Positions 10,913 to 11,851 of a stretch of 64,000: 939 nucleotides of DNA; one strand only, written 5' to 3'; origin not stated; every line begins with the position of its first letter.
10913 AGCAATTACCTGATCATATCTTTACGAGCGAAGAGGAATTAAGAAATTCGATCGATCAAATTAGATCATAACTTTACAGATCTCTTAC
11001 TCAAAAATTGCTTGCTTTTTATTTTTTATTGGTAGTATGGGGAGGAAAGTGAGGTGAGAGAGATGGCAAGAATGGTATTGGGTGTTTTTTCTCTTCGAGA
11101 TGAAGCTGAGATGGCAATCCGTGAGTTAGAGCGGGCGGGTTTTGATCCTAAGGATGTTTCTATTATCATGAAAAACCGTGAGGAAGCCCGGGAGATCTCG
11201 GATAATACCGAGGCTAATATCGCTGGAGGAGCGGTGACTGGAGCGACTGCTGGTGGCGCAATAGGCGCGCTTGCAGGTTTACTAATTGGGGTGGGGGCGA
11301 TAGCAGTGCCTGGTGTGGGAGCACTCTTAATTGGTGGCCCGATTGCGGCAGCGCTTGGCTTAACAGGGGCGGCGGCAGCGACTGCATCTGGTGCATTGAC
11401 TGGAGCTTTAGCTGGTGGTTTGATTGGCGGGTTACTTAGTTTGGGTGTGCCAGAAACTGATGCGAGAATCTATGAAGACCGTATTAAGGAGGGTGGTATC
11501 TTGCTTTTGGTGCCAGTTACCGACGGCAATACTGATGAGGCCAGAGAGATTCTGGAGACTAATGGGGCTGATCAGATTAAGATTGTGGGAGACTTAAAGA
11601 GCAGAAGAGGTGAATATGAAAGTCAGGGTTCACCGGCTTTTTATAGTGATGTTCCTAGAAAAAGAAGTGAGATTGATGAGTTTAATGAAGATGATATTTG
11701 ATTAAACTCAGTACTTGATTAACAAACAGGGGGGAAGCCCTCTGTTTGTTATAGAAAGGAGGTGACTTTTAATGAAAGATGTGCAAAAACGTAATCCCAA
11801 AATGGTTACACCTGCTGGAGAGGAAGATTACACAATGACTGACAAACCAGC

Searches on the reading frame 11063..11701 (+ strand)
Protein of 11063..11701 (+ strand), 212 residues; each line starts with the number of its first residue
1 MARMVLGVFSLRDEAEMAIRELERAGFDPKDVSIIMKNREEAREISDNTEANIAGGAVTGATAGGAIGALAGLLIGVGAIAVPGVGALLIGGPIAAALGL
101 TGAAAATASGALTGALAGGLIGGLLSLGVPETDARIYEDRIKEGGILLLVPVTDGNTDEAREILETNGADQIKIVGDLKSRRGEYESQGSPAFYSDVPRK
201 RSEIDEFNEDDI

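Call 66: search_protein_families(library=pfam, proteins=[window:11063-11701:+], max_evalue=0.001)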
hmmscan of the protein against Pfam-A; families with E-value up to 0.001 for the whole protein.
window:11063-11701:+ (212 aa): 2 families
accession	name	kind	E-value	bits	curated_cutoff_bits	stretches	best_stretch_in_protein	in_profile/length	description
PF11181.13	YflT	-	2.4e-12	47.6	26.2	1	6-74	3-69/99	Heat induced stress protein YflT domain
PF11821.13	ActD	-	1.1e-05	25.7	25.7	0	120-173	114-169/170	Alternative complex III, ActD subunit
